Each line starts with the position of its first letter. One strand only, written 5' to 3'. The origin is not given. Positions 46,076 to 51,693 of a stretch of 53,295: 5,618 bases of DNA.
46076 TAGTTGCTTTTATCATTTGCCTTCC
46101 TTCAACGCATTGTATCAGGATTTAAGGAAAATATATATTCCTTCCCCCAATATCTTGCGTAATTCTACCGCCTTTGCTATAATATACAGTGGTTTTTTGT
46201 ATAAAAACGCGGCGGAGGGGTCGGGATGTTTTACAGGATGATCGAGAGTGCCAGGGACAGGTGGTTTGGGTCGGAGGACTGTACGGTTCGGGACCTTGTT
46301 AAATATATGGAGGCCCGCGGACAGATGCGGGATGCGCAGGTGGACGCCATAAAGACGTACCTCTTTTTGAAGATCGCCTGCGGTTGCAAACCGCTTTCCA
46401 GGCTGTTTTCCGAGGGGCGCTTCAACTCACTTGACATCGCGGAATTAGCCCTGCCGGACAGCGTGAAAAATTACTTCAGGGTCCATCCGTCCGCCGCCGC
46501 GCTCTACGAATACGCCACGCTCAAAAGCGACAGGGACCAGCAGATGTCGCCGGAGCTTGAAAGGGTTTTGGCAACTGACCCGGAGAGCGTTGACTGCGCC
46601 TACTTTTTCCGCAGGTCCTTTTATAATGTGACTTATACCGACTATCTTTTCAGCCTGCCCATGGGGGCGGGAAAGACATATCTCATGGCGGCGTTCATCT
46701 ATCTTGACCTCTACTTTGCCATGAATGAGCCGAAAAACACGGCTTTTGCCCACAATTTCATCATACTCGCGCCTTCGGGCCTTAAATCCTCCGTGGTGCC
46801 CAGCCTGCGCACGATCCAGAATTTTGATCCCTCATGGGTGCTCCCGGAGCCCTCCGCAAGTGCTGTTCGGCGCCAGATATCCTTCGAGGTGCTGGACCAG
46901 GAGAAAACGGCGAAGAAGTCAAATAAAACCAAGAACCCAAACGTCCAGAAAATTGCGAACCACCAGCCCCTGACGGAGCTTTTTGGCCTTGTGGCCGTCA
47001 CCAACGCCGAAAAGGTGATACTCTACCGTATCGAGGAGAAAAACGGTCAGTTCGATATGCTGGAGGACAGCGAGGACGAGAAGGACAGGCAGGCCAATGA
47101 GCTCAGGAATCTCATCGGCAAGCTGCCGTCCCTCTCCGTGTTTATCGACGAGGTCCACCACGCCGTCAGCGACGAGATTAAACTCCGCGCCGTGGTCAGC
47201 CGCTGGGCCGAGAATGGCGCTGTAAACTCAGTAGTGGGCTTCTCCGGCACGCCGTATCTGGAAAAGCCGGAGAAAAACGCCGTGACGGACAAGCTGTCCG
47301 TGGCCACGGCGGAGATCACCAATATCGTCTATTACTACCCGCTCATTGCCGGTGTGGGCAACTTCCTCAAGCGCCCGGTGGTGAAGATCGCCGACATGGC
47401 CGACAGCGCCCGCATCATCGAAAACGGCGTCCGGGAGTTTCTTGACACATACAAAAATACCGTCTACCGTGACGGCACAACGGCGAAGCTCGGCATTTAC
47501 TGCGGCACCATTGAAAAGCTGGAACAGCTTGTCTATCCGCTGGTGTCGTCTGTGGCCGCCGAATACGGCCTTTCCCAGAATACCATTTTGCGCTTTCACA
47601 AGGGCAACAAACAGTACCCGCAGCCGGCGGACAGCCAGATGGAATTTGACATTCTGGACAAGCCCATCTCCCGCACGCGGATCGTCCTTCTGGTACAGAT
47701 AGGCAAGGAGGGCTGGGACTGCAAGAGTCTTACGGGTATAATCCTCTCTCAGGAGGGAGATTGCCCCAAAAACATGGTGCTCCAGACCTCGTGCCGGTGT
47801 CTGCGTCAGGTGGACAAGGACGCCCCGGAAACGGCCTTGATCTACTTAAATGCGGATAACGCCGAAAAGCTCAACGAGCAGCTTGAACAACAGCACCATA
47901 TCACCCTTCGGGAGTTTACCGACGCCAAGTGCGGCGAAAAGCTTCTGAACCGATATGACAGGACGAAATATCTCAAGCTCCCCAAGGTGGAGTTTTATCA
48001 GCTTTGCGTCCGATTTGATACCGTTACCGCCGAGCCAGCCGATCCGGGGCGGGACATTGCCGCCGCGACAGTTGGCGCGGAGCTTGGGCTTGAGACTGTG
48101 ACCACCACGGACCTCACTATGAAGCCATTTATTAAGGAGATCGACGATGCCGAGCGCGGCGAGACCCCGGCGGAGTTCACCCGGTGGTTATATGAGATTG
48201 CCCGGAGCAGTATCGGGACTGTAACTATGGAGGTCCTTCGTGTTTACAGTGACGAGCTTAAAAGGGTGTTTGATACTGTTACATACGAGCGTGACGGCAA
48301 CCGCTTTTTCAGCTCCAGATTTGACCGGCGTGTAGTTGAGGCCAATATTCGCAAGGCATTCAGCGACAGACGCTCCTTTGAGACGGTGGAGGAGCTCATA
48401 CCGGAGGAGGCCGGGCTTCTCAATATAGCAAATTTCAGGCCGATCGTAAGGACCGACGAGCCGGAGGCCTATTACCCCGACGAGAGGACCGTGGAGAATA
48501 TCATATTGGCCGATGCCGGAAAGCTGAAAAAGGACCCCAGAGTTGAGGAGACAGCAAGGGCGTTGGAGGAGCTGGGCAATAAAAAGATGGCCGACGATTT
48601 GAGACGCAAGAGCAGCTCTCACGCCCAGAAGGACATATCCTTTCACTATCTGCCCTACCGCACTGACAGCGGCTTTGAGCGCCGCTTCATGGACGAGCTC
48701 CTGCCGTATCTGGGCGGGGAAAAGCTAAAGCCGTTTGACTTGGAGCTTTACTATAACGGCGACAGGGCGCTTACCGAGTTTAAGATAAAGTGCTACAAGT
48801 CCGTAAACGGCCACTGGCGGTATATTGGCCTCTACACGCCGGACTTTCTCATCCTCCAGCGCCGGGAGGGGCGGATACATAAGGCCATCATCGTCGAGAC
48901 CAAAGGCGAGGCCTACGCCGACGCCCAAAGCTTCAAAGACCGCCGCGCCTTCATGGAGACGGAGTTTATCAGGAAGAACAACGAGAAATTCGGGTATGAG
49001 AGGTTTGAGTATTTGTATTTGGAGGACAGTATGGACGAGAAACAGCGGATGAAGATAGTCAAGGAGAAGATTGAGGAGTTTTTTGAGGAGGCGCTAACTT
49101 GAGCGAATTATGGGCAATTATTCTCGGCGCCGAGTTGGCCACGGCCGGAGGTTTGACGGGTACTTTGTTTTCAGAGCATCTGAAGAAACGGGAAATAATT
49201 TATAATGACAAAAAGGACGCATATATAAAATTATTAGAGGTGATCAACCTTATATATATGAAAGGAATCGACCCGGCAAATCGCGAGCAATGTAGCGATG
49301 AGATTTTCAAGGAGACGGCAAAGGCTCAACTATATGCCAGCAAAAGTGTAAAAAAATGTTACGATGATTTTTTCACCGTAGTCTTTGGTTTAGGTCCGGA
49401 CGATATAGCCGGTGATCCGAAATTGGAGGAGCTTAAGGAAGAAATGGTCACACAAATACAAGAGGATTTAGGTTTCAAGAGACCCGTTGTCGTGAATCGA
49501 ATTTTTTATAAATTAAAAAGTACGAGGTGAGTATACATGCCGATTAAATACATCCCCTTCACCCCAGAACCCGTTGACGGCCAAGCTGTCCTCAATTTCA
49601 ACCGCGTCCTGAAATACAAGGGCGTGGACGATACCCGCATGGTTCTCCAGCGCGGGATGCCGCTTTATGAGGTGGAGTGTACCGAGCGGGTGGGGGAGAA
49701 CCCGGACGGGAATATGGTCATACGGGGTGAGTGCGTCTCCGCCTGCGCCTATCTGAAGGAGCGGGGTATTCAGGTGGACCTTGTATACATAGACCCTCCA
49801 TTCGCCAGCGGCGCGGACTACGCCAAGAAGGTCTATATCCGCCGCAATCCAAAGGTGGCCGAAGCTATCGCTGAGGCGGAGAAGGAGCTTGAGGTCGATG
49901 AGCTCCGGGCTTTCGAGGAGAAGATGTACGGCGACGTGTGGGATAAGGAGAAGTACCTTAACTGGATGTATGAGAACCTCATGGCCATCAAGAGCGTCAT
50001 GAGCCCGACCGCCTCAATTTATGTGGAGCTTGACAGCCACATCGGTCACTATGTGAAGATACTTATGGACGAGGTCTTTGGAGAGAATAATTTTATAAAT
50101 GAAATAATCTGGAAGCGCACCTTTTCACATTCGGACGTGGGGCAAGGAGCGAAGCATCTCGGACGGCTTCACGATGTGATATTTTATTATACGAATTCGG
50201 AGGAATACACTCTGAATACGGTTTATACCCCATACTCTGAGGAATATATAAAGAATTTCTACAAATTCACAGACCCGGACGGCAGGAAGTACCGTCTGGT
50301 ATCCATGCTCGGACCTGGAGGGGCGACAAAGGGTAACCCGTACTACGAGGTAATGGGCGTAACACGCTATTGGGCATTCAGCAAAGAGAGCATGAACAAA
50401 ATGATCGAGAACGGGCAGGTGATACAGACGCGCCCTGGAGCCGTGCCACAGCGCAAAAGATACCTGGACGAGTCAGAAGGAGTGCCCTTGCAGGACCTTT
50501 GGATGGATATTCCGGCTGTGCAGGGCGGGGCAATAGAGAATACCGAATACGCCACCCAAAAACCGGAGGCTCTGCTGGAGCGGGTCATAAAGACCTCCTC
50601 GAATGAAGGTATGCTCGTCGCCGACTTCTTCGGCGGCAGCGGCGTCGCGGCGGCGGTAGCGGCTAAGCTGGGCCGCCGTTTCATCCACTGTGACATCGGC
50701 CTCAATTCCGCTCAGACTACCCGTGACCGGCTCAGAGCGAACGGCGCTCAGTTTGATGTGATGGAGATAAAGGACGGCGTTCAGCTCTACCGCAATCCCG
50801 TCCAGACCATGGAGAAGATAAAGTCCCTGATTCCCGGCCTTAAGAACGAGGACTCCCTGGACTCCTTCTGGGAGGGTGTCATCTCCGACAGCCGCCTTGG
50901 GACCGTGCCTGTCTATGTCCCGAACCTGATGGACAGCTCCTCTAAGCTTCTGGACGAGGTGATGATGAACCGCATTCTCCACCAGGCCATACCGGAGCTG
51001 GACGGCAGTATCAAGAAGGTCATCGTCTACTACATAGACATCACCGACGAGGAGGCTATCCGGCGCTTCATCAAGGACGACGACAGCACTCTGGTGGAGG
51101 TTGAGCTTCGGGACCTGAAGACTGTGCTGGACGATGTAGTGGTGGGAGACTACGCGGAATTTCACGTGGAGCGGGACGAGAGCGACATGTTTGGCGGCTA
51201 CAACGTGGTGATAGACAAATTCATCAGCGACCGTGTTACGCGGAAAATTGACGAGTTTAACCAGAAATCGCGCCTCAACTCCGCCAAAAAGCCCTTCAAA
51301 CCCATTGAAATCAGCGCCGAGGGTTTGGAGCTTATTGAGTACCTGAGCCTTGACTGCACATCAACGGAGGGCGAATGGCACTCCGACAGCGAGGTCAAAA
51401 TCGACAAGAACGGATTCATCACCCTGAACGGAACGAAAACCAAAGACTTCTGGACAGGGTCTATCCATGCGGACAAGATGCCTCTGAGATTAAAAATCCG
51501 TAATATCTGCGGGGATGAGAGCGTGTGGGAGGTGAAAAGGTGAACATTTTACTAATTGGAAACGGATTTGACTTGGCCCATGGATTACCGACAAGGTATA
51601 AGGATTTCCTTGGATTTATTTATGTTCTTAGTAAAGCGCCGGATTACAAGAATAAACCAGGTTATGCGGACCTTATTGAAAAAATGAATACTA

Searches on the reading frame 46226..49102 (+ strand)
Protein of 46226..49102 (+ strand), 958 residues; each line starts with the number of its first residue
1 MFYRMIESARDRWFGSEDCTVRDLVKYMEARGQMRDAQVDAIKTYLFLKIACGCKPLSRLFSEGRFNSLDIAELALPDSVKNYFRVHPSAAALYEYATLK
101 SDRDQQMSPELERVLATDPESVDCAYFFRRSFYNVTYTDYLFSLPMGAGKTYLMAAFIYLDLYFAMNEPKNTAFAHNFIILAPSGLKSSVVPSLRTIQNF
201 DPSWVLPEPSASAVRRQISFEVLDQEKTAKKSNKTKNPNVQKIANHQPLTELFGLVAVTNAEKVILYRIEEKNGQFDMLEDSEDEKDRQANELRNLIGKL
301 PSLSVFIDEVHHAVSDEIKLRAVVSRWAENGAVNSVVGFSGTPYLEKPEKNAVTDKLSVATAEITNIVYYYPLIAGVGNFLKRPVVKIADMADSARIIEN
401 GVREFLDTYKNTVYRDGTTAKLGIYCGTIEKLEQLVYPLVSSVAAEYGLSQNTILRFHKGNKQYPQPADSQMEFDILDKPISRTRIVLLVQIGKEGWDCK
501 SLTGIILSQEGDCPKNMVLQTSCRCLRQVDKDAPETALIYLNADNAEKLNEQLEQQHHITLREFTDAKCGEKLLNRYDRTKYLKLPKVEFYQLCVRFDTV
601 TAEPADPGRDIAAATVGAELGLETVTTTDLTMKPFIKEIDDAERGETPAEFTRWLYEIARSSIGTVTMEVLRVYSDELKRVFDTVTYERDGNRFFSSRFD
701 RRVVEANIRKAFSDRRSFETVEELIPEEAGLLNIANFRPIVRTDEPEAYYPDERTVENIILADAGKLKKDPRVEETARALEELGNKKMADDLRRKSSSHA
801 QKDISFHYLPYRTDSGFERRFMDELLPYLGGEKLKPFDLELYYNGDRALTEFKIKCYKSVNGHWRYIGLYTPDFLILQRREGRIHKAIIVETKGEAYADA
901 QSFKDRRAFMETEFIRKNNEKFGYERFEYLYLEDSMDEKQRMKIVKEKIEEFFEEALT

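Call 55: search_protein_families(library=ncbifam, proteins=[window:46226-49102:+], max_evalue=0.001)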
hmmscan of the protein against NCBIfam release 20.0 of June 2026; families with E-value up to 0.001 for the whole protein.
window:46226-49102:+ (958 aa): 1 family
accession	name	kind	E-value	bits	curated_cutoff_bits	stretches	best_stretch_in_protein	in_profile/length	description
NF046055.1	restr_BPTD_3080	equivalog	7.9e-08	30.7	800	0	144-184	159-199/970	BPTD_3080 family restriction endonuclease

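Call 56: search_protein_families(library=pfam, proteins=[window:46226-49102:+], max_evalue=0.001)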
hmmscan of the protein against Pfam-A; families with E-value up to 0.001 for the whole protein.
window:46226-49102:+ (958 aa): 1 family
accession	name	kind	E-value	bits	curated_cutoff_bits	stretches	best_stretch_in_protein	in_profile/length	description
PF04851.21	ResIII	-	5.7e-06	26.8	22.5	1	139-343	25-162/164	Type III restriction enzyme, res subunit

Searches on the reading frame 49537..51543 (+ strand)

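Call 55: search_protein_families(library=ncbifam, proteins=[window:49537-51543:+], max_evalue=0.001)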
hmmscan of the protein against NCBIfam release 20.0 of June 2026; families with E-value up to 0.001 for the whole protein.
window:49537-51543:+ (668 aa): 4 families
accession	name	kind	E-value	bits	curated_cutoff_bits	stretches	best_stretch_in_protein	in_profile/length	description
NF008572.0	PRK11524.1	equivalog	1.9e-22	79.7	292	2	331-391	188-248/294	adenine-specific DNA-methyltransferase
NF050803.1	DnaMtaseCcrMCaul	equivalog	1.9e-17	63.2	830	1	337-401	185-249/350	adenine-specific DNA-methyltransferase CcrM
NF010253.0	PRK13699.1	subfamily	8e-06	25.7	244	1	334-401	140-207/226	DNA methyltransferase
NF001786.0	PRK00517.2-4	equivalog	5.1e-05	22.5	327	0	350-407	136-193/277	50S ribosomal protein L11 methyltransferase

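Call 56: search_protein_families(library=pfam, proteins=[window:49537-51543:+], max_evalue=0.001)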
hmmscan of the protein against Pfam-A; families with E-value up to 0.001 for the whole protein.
window:49537-51543:+ (668 aa): 1 family
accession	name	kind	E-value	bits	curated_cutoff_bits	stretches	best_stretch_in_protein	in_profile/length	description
PF01555.25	N6_N4_Mtase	-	2.6e-40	139.2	26.7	1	80-390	1-214/221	DNA methylase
